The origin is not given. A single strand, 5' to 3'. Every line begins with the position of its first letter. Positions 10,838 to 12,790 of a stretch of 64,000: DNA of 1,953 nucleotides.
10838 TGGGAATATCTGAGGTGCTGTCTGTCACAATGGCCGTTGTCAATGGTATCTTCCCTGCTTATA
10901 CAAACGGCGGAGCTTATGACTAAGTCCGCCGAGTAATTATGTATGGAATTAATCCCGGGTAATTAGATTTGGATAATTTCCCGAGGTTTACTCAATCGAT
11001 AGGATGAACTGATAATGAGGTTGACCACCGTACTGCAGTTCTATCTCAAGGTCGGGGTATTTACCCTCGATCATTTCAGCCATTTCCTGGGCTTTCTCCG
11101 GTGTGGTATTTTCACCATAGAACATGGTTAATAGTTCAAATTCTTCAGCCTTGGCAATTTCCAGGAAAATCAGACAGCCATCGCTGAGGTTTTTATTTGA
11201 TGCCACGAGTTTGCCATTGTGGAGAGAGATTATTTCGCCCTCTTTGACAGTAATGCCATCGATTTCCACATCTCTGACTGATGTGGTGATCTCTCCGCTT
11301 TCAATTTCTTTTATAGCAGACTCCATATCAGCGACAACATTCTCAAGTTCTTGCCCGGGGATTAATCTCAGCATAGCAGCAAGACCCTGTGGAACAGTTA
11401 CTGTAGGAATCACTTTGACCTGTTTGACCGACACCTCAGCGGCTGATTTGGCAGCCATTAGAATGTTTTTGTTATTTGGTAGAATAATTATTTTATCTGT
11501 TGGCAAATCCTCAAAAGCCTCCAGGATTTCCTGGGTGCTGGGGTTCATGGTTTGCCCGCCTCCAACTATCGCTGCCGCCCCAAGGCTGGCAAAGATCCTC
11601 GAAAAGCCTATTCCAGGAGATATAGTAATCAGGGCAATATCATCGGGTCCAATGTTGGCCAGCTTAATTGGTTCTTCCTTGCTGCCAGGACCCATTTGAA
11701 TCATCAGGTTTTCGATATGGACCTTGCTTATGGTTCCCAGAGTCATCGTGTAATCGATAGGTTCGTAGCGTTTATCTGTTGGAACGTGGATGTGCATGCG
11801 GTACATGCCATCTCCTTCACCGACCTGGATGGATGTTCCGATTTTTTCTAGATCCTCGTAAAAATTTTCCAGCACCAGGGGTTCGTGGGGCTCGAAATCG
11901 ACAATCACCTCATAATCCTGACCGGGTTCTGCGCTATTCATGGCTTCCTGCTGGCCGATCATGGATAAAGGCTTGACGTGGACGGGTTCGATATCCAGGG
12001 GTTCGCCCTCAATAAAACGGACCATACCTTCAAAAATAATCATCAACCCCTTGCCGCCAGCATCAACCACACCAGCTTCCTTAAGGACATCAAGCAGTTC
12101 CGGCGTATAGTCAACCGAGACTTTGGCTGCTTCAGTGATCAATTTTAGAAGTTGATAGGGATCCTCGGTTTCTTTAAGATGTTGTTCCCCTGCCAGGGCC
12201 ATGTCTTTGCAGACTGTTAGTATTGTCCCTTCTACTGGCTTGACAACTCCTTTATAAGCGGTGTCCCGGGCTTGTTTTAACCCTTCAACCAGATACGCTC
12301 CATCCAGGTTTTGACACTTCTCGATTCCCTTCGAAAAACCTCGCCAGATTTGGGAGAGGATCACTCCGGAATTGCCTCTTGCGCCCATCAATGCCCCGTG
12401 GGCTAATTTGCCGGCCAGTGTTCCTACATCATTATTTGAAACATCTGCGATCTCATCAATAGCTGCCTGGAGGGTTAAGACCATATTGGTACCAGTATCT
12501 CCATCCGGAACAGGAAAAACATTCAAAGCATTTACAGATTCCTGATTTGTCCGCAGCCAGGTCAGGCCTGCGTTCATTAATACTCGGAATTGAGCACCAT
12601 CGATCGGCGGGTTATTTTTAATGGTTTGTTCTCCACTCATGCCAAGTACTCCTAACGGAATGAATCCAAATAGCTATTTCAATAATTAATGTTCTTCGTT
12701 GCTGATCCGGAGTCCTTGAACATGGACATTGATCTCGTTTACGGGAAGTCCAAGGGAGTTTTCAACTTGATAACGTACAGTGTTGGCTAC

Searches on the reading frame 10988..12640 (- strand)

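Call 102: search_protein_families(library=pfam, proteins=[window:10988-12640:-], max_evalue=0.00001)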
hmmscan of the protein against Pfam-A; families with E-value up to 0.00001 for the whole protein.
window:10988-12640:- (550 aa): 3 families
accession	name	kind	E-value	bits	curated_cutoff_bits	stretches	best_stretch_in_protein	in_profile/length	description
PF13684.11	FakA-like_C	-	1.6e-70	237.3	23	1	336-550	1-216/216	Fatty acid kinase subunit A-like, C-terminal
PF02734.22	Dak2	-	2.2e-40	138.8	27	1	43-207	1-173/174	DAK2 domain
PF21645.3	FakA-like_M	-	9.5e-08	32.2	24.9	1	244-315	7-76/80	Fatty acid kinase subunit A-like, middle domain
